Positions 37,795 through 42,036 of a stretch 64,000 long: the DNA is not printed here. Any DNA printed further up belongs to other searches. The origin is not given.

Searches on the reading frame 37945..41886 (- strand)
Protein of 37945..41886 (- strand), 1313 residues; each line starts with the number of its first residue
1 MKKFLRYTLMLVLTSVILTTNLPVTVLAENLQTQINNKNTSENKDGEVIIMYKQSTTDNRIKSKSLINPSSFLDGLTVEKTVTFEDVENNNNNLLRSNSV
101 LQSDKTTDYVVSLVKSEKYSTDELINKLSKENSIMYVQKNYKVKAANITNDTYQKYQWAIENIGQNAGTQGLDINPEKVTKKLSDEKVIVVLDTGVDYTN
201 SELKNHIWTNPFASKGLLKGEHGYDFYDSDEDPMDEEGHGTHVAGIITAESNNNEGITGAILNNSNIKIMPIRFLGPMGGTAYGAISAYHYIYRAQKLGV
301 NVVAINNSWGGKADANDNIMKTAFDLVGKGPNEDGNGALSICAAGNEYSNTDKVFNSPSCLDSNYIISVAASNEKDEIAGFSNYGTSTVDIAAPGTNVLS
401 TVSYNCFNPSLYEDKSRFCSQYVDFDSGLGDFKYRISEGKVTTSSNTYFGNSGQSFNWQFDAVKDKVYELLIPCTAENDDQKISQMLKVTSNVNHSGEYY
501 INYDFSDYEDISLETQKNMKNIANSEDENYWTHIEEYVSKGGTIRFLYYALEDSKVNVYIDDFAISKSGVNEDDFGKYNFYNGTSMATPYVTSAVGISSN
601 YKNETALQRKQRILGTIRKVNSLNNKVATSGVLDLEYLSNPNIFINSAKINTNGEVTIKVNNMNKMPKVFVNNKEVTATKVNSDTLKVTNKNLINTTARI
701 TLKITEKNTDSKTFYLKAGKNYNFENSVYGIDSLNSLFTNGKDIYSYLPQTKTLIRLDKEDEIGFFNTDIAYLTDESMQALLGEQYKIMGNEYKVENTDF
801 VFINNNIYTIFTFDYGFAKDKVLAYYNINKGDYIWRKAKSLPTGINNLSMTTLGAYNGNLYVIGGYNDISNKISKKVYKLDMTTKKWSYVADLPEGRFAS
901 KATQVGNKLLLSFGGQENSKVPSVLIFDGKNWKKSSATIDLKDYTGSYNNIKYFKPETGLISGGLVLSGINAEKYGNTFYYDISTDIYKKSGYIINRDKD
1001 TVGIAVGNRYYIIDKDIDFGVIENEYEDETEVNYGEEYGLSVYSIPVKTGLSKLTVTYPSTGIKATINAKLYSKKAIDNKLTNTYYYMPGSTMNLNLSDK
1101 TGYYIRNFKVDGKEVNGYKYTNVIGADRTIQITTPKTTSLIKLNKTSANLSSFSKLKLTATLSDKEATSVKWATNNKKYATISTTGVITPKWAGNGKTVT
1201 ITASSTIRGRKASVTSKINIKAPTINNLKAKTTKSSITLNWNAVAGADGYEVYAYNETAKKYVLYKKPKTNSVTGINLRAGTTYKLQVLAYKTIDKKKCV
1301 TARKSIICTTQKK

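Call 38: search_protein_families(library=pfam, proteins=[window:37945-41886:-], max_evalue=0.00001)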
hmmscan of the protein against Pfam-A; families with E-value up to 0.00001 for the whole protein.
window:37945-41886:- (1313 aa): 8 families
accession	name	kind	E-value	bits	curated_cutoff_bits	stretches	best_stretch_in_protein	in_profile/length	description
PF00082.27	Peptidase_S8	-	5e-34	118.4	21.8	1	188-402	5-221/288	Subtilase family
PF01344.31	Kelch_1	-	2.2e-10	40.3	20.1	1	850-894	4-46/46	Kelch motif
PF24681.1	Kelch_KLHDC2_KLHL20_DRC7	-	1.3e-09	38.2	50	1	853-986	4-139/221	KLHDC2/KLHL20/DRC7 Kelch-repeats domain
PF13964.12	Kelch_6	-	5.2e-09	36.2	25.3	1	856-897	10-50/50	Kelch motif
PF13418.12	Kelch_4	-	1.3e-07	31.9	21.6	1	850-895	7-49/49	Galactose oxidase, central domain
PF24981.1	Beta-prop_ATRN-LZTR1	-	6.2e-07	29.4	50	1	814-919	114-223/289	Attractin/LZTR1 beta-propeller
PF07646.21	Kelch_2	-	2.2e-06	27.8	21.3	0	854-894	8-48/48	Kelch motif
PF00041.27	fn3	-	5.1e-06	27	25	0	1222-1294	2-72/84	Fibronectin type III domain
